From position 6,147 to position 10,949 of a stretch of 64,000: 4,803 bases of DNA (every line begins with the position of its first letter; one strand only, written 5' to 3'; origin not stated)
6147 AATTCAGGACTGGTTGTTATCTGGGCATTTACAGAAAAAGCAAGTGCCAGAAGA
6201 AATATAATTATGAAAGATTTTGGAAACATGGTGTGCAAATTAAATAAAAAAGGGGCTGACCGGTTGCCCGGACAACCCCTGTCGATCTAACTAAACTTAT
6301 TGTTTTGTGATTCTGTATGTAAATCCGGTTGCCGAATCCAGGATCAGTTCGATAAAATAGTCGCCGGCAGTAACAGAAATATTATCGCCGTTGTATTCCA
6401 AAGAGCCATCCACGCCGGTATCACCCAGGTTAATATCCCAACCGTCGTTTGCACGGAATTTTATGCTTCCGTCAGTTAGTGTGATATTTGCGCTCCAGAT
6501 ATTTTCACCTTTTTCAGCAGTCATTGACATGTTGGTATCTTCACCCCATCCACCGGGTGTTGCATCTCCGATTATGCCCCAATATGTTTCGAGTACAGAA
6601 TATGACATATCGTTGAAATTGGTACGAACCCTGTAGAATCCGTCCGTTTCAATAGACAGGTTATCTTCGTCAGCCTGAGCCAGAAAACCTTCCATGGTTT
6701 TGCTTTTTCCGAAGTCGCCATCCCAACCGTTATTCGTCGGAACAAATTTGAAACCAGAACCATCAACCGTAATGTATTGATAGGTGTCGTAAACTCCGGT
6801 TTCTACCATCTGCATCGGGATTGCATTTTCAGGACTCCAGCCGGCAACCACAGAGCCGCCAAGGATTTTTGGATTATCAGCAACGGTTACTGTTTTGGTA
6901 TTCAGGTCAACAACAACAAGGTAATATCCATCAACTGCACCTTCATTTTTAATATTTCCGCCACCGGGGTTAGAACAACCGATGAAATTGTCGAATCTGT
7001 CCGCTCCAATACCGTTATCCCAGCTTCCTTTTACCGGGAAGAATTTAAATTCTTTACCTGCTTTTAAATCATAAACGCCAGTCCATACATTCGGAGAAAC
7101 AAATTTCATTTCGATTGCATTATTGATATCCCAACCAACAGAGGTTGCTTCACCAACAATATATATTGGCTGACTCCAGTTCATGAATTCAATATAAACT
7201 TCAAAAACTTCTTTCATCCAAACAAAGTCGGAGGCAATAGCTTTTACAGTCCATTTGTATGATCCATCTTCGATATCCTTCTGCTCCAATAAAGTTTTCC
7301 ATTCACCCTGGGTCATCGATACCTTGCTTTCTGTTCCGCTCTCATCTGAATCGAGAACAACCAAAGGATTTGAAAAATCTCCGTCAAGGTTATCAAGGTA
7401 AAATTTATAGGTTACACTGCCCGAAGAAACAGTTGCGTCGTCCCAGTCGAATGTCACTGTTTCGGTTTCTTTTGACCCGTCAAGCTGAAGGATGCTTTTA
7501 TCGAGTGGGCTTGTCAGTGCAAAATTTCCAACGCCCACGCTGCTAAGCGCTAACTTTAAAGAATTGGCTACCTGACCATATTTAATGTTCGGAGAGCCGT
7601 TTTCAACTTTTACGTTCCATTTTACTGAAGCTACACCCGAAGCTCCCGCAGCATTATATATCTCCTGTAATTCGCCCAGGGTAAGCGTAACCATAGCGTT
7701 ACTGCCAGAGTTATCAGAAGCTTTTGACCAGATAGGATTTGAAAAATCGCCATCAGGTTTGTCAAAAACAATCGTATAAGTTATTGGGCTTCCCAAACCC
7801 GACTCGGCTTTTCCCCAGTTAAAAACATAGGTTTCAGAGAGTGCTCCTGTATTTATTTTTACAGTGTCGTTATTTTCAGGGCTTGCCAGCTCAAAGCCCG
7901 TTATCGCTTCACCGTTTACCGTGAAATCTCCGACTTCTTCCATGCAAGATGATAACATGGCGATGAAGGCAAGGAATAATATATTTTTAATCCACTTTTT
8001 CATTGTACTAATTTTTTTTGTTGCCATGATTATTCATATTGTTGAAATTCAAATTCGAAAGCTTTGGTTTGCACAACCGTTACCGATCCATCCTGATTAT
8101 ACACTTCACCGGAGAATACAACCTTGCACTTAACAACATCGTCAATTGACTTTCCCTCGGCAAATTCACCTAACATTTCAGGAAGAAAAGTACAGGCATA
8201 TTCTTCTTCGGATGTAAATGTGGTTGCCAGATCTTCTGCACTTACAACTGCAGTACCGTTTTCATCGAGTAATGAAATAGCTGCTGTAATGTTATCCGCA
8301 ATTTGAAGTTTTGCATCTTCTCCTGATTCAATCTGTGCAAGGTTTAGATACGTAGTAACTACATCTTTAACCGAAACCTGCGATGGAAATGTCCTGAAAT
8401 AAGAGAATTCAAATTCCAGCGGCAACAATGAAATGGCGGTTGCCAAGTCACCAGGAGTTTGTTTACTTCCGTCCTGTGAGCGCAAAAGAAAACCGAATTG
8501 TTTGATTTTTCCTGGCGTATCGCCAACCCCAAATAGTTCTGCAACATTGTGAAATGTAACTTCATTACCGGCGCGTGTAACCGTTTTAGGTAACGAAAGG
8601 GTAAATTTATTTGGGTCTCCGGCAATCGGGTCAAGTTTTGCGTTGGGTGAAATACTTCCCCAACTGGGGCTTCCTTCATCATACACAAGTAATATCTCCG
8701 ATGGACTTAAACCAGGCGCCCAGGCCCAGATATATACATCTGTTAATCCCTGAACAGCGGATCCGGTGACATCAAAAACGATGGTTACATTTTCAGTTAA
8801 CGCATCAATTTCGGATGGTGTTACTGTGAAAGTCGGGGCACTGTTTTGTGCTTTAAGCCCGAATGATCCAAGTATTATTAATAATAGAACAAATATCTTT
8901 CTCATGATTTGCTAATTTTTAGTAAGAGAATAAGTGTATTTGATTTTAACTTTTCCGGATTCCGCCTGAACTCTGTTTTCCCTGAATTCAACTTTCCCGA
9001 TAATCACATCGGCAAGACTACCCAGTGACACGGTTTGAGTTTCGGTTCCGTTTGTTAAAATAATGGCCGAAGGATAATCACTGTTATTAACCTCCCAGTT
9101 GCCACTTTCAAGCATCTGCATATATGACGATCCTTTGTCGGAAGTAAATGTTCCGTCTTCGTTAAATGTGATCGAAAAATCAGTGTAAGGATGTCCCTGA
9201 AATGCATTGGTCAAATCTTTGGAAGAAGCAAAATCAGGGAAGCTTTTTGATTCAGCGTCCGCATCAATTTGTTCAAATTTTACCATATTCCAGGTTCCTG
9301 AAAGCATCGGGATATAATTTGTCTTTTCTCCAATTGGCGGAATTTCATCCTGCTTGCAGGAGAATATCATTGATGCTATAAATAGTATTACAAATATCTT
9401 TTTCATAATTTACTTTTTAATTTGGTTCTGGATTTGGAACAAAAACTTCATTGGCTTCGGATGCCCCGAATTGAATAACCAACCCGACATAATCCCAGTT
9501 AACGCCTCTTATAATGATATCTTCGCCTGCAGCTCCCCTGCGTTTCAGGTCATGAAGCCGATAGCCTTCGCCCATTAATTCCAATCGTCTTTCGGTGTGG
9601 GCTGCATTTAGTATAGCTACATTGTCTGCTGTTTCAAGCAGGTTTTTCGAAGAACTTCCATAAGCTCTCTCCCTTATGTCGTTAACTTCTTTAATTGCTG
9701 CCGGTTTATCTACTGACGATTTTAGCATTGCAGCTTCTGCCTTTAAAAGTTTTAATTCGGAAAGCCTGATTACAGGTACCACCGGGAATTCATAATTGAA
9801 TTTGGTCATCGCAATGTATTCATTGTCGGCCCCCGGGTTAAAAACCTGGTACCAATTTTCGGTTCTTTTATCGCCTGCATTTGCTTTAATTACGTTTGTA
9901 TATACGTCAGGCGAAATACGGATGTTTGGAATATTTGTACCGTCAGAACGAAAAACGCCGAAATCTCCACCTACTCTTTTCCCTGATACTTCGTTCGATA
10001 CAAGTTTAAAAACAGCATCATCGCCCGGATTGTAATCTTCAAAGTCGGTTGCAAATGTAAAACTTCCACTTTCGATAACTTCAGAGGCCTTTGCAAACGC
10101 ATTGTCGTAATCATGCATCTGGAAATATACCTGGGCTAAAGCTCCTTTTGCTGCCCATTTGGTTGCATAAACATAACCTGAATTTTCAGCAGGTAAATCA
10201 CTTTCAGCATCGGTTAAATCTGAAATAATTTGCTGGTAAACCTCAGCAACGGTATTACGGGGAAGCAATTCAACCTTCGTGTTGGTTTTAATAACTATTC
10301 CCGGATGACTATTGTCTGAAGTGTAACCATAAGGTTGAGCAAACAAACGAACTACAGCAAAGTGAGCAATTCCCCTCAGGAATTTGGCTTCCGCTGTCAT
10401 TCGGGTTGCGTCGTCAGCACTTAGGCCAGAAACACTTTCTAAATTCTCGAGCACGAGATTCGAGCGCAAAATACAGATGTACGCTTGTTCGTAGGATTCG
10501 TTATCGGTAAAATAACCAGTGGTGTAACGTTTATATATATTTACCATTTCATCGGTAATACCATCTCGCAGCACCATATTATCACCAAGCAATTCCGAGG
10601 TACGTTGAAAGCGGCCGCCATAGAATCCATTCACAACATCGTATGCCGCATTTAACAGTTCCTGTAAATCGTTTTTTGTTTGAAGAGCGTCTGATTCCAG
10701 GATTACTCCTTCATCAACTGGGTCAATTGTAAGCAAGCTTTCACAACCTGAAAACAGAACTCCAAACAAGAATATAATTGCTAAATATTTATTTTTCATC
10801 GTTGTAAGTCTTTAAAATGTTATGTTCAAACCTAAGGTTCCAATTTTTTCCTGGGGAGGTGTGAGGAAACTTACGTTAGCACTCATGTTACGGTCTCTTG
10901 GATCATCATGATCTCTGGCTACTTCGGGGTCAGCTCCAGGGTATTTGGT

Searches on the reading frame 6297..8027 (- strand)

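Call 49: search_protein_families(library=pfam, proteins=[window:6297-8027:-])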
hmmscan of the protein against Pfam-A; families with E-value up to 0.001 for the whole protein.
window:6297-8027:- (576 aa): 4 families
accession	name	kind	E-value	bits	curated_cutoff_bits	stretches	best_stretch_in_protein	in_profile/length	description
PF16411.10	SusF_SusE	-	9.6e-23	81.7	27.5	3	290-379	1-87/167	Outer membrane protein SusF_SusE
PF14292.12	SusE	-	1.2e-22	80.6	25.2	2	36-140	6-106/106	SusE outer membrane protein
PF00686.25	CBM_20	-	2.8e-08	33.9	23.3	1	275-329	6-64/97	Starch binding domain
PF16383.10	DUF4992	-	2.4e-05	24.6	29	0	1-84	1-83/183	Domain of unknown function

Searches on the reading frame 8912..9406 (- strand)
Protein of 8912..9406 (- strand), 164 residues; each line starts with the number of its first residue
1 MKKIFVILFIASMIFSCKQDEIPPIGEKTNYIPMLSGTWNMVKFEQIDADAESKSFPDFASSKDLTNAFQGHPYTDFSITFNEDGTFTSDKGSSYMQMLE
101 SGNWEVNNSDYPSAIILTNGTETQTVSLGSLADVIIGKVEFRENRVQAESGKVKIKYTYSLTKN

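Call 3: search_protein_families(library=pfam, proteins=[window:8912-9406:-])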
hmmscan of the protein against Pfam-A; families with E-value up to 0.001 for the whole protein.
window:8912-9406:- (164 aa): 1 family
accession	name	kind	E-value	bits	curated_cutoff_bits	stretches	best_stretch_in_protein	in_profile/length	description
PF16395.11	DUF5004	-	3.3e-09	37.4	21.6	1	34-162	22-153/153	Domain of unknown function (DUF5004)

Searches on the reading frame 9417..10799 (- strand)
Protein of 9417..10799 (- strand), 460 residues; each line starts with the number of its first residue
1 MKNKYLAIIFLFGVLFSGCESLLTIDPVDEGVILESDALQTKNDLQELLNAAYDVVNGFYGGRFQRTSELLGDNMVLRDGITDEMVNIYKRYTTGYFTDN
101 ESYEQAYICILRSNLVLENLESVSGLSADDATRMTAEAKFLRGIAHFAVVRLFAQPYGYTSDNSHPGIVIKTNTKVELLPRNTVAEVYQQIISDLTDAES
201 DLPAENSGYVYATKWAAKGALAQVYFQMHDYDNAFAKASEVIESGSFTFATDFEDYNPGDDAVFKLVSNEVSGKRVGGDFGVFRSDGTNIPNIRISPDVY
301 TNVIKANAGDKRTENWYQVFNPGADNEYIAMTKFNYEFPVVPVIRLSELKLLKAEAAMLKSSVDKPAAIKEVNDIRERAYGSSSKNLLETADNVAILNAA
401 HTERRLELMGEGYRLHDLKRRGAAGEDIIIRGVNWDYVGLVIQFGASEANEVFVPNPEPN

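Call 3: search_protein_families(library=pfam, proteins=[window:9417-10799:-])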
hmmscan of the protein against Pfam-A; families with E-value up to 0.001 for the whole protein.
window:9417-10799:- (460 aa): 2 families
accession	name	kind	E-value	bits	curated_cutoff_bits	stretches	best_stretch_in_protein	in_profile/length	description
PF14322.12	SusD-like_3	-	7.3e-28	98.6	27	1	42-225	14-190/191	Starch-binding associating with outer membrane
PF07980.17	SusD_RagB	-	5.6e-15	56.2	23.1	1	327-424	142-238/297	SusD family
